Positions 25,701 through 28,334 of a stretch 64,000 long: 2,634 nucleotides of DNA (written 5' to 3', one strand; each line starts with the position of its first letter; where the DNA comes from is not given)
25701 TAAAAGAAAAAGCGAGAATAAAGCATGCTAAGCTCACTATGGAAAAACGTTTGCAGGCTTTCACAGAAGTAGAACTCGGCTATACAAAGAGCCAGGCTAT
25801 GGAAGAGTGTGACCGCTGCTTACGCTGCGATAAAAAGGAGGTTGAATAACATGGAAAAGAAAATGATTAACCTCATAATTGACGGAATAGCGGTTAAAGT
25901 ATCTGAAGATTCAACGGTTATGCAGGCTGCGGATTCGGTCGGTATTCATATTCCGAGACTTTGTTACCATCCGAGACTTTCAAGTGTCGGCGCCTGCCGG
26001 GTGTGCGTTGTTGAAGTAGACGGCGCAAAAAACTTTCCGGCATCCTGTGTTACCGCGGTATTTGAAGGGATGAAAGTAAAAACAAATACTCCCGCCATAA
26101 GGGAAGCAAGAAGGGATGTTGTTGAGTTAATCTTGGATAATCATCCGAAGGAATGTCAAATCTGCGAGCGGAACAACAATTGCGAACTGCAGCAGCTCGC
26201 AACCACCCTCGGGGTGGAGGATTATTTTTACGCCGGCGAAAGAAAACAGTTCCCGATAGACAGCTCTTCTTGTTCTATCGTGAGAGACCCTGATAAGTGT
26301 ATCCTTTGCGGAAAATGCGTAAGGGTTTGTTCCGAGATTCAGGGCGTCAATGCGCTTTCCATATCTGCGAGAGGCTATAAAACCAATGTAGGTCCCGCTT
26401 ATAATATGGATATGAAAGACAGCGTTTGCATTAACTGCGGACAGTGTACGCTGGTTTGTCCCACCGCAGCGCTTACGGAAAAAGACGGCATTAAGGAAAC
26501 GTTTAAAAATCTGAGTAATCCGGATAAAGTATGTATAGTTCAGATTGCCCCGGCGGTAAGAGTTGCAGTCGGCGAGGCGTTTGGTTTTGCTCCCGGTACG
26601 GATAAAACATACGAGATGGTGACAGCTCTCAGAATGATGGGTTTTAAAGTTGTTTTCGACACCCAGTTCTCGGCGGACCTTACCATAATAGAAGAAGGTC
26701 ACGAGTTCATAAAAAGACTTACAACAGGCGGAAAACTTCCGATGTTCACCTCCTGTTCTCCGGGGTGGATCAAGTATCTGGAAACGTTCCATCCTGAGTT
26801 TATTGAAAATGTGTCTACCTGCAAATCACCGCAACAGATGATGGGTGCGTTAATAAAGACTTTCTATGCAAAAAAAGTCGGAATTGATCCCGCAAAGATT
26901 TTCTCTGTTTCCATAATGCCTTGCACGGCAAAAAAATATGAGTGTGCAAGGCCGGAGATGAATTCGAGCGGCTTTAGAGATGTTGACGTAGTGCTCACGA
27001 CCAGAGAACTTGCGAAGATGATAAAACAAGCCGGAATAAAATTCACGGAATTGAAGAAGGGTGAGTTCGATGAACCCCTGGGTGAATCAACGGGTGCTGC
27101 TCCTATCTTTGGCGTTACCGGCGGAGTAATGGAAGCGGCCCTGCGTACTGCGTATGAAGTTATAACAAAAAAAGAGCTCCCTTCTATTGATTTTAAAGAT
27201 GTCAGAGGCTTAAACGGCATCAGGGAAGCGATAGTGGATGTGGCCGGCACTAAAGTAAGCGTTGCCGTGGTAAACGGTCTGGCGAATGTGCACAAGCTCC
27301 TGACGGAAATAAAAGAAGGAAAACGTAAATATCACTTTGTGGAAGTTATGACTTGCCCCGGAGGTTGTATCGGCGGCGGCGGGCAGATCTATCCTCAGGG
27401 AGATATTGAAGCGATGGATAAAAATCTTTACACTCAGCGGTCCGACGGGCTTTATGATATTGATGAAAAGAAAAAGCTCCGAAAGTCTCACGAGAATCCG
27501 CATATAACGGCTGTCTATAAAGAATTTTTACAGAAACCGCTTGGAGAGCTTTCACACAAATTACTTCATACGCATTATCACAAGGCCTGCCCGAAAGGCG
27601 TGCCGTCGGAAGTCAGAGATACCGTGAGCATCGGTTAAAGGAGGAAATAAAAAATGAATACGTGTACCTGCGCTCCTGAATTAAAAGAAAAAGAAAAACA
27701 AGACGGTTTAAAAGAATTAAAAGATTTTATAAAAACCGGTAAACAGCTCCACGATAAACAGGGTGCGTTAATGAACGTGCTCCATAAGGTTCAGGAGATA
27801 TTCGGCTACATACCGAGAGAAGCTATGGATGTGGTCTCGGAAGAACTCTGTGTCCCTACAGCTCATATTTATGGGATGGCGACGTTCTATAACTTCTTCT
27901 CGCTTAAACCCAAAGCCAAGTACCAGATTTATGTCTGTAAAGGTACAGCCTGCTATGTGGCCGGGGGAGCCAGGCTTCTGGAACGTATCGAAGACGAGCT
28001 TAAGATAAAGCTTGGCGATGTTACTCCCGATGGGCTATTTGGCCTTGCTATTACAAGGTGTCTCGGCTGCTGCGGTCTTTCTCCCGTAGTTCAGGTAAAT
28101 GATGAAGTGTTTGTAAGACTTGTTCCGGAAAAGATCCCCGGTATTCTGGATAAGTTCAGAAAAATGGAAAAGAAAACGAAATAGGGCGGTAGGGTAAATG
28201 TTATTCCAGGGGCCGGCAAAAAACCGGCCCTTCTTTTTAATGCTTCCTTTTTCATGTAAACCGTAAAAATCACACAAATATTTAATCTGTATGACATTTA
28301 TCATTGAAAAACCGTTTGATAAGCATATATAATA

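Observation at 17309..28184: Tandem paralogous [FeFe]-hydrogenase operons split by rex; the second uses a 1068-aa HndB-NuoF-GltD triple fusion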

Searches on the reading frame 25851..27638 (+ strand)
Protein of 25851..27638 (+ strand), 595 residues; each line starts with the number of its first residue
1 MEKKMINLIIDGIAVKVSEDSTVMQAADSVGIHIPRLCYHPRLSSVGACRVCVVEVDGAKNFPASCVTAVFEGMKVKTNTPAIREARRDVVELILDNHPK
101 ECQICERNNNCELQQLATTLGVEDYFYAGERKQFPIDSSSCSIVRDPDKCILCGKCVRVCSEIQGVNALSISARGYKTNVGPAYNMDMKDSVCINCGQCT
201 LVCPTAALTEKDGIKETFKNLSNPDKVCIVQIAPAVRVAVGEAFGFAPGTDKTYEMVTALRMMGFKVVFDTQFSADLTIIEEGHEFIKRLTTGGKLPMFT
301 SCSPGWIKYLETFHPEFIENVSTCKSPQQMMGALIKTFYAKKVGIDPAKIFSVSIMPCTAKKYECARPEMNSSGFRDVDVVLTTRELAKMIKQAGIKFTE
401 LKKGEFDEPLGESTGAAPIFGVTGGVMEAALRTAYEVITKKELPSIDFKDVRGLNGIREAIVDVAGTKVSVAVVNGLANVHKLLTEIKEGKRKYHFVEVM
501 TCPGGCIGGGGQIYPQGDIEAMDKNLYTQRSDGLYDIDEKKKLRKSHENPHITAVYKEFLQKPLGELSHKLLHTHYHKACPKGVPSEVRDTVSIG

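Call 3: search_protein_families(library=pfam, proteins=[window:25851-27638:+], max_evalue=0.001)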
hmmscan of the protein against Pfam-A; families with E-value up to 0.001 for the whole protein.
window:25851-27638:+ (595 aa): 16 families
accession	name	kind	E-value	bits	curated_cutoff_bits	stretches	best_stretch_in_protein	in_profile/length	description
PF02906.19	Fe_hyd_lg_C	-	3.1e-101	338.5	22.1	1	227-510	2-245/245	Iron only hydrogenase large subunit, C-terminal domain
PF02256.22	Fe_hyd_SSU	-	1.1e-22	80.2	24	1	526-578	3-55/56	Iron hydrogenase small subunit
PF13510.11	Fer2_4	-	2.8e-22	79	22.8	1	4-80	2-81/82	2Fe-2S iron-sulfur cluster binding domain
PF10588.14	NADH-G_4Fe-4S_3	-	2.6e-15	56.1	27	1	87-124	1-38/40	NADH-ubiquinone oxidoreductase-G iron-sulfur binding region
PF12838.12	Fer4_7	-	4.4e-09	37.1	27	1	149-207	1-52/52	4Fe-4S dicluster domain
PF12837.12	Fer4_6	-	1e-07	32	25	2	143-162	2-21/24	4Fe-4S binding domain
PF00037.32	Fer4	-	1.5e-07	31.3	21.1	2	143-160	1-18/24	4Fe-4S binding domain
PF13237.11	Fer4_10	-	2.1e-07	31.2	25.5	1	143-204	2-53/53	4Fe-4S dicluster domain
PF00111.32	Fer2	-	9.2e-07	29.2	21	1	13-58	8-49/77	2Fe-2S iron-sulfur cluster binding domain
PF22117.2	Fer4_Nqo3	-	2e-06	28.3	27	1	146-209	7-67/67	NADH-quinone oxidoreductase subunit 3, ferredoxin-like domain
PF13183.11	Fer4_8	-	1e-05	26.4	27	1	148-205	3-66/68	4Fe-4S dicluster domain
PF14697.11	Fer4_21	-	1e-05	26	35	1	146-205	4-53/59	4Fe-4S dicluster domain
PF13459.11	Fer4_15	-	4.3e-05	24.6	22.4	0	145-163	3-21/66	4Fe-4S single cluster domain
PF13187.11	Fer4_9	-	0.00012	22.4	27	1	149-207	1-51/52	4Fe-4S dicluster domain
PF12797.12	Fer4_2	-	0.00012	22.2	24.5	0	143-161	3-21/22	4Fe-4S binding domain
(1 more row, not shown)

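Call 4: search_protein_families(library=ncbifam, proteins=[window:25851-27638:+], max_evalue=0.001)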
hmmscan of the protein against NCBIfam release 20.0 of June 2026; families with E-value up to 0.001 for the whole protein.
window:25851-27638:+ (595 aa): 26 families (the best 25 are shown)
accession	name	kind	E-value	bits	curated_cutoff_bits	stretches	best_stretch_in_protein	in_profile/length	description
NF040763.1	FeFe_hydrog_A6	exception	3.4e-264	877.5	765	1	6-578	1-570/571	NADH-dependent [FeFe] hydrogenase, group A6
NF040762.1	Hydr_FeFe_Clost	exception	4.1e-187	623.3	900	1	7-576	2-571/572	ferredoxin hydrogenase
TIGR02512.1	FeFe_hydrog_A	subfamily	7.5e-161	535.1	405.95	1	142-512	1-372/375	[FeFe] hydrogenase, group A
NF005745.0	PRK07569.1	equivalog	7.5e-56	189.2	333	1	5-212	3-211/238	bidirectional hydrogenase complex protein HoxU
TIGR04105.1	FeFe_hydrog_B1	subfamily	6.1e-53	180.1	450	2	146-448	140-420/462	monomeric [FeFe] hydrogenase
TIGR01973.1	NuoG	equivalog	2.3e-50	172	470.05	1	9-211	2-201/606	NADH-quinone oxidoreductase subunit NuoG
NF005895.0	PRK07860.1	equivalog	7.2e-43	146.7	802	1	3-210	15-222/811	NADH-quinone oxidoreductase subunit G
NF006305.0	PRK08493.1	equivalog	3.8e-42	144.4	591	1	5-212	1-225/819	NADH-quinone oxidoreductase subunit G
NF009454.0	PRK12814.1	equivalog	3.9e-30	104.8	916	2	4-103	2-101/657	putative NADPH-dependent glutamate synthase small subunit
NF058577.1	FdxA_fam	equivalog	2.6e-06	27.5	65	1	192-213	8-29/52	4Fe-4S ferredoxin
NF009053.0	PRK12387.1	subfamily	5.8e-06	26.2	204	1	146-209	36-91/180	formate hydrogenlyase complex iron-sulfur subunit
NF045480.1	FdxA_Actino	equivalog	7.2e-06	26.2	125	0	186-222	33-69/107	ferredoxin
TIGR00403.1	ndhI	equivalog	7.2e-06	25.7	302.35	1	142-209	56-120/183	NAD(P)H-quinone oxidoreductase subunit I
TIGR01971.1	NuoI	subfamily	2.3e-05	24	113.05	1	147-211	41-101/121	NADH-quinone oxidoreductase, chain I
TIGR01945.1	rnfC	subfamily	2.8e-05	22.8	245.95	1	148-206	363-417/435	RnfABCDGE type electron transport complex subunit C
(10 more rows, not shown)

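Call 71: search_solved_structures(query=window:25851-27635:+, max_evalue=1e-50)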
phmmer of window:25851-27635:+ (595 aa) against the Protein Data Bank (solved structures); distinct sequences matched with E-value up to 1e-50: 43.
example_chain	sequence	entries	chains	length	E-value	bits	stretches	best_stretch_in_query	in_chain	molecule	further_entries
8a6t_A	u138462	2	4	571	8.1e-189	632.2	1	5-578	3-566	Electron bifurcating hydrogenase subunit HydA1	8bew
7q4v_A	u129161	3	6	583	2e-182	611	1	5-582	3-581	Iron hydrogenase HydA1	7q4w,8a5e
9rj9_A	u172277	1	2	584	9.2e-149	499.9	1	7-579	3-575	Iron hydrogenase 1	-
4xdc_A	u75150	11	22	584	4.5e-148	497.6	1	7-579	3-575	Iron hydrogenase 1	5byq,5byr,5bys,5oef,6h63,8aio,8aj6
4xdd_A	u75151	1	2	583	4.9e-148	497.5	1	7-579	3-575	Iron hydrogenase 1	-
8cjy_A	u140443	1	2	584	6.4e-148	497.1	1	7-579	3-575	Iron hydrogenase 1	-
9rjo_A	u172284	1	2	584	8.7e-148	496.7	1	7-579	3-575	Iron hydrogenase 1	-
6gm8_A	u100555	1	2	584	1.1e-147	496.4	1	7-579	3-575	Iron hydrogenase 1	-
6gm0_A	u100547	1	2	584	1.1e-147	496.4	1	7-579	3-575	Iron hydrogenase 1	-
6gm2_A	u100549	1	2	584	1.1e-147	496.3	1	7-579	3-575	Iron hydrogenase 1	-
6yf4_A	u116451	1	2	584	1.1e-147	496.3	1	7-579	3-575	Iron hydrogenase 1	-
6gm4_A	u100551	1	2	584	1.2e-147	496.3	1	7-579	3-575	Iron hydrogenase 1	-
6gm1_A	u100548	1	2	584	2.9e-147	494.9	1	7-579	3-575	Iron hydrogenase 1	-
7qhf_A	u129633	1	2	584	3e-147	494.9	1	7-579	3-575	Iron hydrogenase 1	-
1c4a_A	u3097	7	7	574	3.1e-147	494.9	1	7-578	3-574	PROTEIN (FE-ONLY HYDROGENASE) | PROTEIN (PERIPLASMIC HYDROGENASE 1) | Iron hydrogenase 1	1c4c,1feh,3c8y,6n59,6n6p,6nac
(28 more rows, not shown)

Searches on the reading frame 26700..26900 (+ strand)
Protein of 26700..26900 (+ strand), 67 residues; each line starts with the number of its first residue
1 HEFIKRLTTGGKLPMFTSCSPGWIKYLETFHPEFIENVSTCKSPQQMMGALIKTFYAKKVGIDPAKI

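Call 44: search_solved_structures(query=window:26700-26900:+, max_evalue=0.001, show_alignments=5)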
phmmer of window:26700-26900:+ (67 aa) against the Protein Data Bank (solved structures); distinct sequences matched with E-value up to 0.001: 43.
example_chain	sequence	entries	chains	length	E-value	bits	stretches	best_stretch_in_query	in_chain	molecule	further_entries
7qv7_D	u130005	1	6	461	9.1e-22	79.8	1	2-67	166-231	Hydrogen dependent carbon dioxide reductase subunit HydA2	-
7q4v_A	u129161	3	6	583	2.5e-21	78.5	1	2-65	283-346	Iron hydrogenase HydA1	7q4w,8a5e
8a6t_A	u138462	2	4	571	5.5e-19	71.1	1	2-62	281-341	Electron bifurcating hydrogenase subunit HydA1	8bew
7p5h_A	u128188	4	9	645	1.5e-18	69.7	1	1-67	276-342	Fe-hydrogenase, subunit alpha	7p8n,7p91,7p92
8ryh_A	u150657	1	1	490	2e-18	69.3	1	2-66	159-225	Periplasmic [Fe] hydrogenase large subunit,Periplasmic [Fe] hydrogenase small subunit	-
9gbu_A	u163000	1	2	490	2e-18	69.3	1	2-66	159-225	Periplasmic [Fe] hydrogenase large subunit,Periplasmic [Fe] hydrogenase small subunit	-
9gnk_A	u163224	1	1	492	2e-18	69.3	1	2-66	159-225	Periplasmic [Fe] hydrogenase large subunit,Periplasmic [Fe] hydrogenase small subunit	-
8ru6_B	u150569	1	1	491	2e-18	69.3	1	2-66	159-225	Periplasmic [Fe] hydrogenase large subunit,CpI,Periplasmic [Fe] hydrogenase small subunit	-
1e08_A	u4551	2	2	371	2.1e-17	66.1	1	2-66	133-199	[FE]-HYDROGENASE (LARGE SUBUNIT) | PERIPLASMIC [FE] HYDROGENASE LARGE SUBUNIT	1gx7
8rtg_A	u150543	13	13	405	2.4e-17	65.9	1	2-66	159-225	Periplasmic [Fe] hydrogenase large subunit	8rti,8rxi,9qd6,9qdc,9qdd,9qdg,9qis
9r9v_A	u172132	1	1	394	2.4e-17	65.9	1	2-66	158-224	Periplasmic [Fe] hydrogenase large subunit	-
9hpx_A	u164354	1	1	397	2.4e-17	65.9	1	2-66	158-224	Periplasmic [Fe] hydrogenase large subunit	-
6sg2_AAA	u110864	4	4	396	2.4e-17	65.9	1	2-66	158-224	Periplasmic [Fe] hydrogenase large subunit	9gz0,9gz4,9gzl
1hfe_L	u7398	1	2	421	2.8e-17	65.7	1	2-66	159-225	PROTEIN (FE-ONLY HYDROGENASE (E.C.1.18.99.1) (LARGER SUBUNIT))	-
9rj9_A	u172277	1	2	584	5.5e-17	64.7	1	2-66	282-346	Iron hydrogenase 1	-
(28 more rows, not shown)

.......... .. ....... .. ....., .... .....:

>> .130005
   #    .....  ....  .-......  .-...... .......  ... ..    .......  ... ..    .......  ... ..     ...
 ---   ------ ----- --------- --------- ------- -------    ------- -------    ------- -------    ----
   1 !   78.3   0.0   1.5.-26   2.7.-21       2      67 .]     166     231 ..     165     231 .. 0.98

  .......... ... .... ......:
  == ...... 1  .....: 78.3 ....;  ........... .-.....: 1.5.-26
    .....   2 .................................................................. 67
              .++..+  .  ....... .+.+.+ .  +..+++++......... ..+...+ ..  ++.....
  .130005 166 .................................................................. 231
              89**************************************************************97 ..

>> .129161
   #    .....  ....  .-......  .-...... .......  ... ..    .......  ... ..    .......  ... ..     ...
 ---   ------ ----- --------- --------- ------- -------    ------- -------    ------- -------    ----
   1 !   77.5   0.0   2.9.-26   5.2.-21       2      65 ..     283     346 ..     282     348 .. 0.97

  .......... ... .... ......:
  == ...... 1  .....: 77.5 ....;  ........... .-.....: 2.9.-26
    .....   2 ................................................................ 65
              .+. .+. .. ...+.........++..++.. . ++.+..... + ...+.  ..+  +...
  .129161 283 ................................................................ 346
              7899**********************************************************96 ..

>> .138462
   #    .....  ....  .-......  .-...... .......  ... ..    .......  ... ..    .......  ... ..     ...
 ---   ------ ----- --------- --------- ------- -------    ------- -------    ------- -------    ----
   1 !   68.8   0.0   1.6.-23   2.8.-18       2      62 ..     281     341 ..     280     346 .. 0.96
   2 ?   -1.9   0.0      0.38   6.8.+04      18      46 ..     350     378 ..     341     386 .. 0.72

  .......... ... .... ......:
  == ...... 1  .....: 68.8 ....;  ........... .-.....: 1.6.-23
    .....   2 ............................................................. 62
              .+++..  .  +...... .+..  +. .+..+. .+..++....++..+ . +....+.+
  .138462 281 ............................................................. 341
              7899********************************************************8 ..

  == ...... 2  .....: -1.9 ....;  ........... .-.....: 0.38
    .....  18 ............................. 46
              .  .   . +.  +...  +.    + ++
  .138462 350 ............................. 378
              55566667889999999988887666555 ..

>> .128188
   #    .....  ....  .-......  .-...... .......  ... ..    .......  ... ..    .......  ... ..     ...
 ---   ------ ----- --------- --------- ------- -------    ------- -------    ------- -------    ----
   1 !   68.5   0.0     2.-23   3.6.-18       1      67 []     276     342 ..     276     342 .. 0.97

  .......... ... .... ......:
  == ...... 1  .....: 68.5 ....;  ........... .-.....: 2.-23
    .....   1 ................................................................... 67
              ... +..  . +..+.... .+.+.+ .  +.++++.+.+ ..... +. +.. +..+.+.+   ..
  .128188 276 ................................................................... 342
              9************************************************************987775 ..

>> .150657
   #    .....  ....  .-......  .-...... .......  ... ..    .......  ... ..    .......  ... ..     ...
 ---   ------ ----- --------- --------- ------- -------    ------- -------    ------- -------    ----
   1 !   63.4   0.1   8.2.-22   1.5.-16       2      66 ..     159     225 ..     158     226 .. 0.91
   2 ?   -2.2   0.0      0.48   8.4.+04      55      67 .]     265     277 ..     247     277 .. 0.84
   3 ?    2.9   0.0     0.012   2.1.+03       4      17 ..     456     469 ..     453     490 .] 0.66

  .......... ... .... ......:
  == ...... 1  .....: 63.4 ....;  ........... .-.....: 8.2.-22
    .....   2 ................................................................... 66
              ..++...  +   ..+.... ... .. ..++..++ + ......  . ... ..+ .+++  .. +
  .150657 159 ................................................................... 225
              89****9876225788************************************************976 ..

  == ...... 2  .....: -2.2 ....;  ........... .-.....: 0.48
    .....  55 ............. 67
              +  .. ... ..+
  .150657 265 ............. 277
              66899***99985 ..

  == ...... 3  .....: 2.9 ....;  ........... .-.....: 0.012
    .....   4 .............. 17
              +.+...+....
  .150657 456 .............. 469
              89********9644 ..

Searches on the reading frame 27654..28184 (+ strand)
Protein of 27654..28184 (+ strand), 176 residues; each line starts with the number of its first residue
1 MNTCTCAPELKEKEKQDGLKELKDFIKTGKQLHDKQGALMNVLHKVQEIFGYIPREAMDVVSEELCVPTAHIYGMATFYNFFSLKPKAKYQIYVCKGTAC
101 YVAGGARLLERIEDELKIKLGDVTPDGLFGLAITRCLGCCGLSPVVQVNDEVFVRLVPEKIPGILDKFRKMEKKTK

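Call 3: search_protein_families(library=pfam, proteins=[window:27654-28184:+], max_evalue=0.001)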
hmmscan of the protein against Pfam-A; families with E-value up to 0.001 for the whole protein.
window:27654-28184:+ (176 aa): 1 family
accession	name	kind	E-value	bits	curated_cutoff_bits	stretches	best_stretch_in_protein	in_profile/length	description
PF01257.25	2Fe-2S_thioredx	-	3.2e-47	160.5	24.8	1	30-168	6-144/145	Thioredoxin-like [2Fe-2S] ferredoxin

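Call 4: search_protein_families(library=ncbifam, proteins=[window:27654-28184:+], max_evalue=0.001)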
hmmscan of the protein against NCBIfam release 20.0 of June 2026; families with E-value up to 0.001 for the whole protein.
window:27654-28184:+ (176 aa): 9 families
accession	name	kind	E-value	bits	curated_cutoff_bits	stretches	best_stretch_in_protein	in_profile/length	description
NF005747.0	PRK07571.1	equivalog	3.7e-46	156.9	224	1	11-168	11-168/173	bidirectional hydrogenase complex protein HoxE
TIGR01958.1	nuoE_fam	subfamily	3.4e-37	127.8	142.4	1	34-168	13-147/148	NADH-quinone oxidoreductase subunit NuoE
NF005722.0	PRK07539.1-2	equivalog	5e-37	127.4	141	1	27-167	15-155/157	NADH-quinone oxidoreductase subunit NuoE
NF004638.0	PRK05988.1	equivalog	1.5e-34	119.1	198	1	28-169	17-158/159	formate dehydrogenase subunit gamma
NF005725.0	PRK07539.1-5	equivalog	3.3e-34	118.1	220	1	17-169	20-172/174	NADH-quinone oxidoreductase subunit NuoE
NF005721.0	PRK07539.1-1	equivalog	1.3e-28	100.1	308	1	34-174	43-183/292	NADH-quinone oxidoreductase subunit NuoE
NF005723.0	PRK07539.1-3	equivalog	3.9e-27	95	226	1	33-169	20-157/158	NADH-quinone oxidoreductase subunit NuoE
NF005724.0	PRK07539.1-4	equivalog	1.5e-21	77.3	280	1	35-172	38-176/240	NADH-quinone oxidoreductase subunit NuoE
NF009040.0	PRK12373.1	equivalog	5.6e-17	62.5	514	1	35-171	35-172/400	NADH-quinone oxidoreductase subunit E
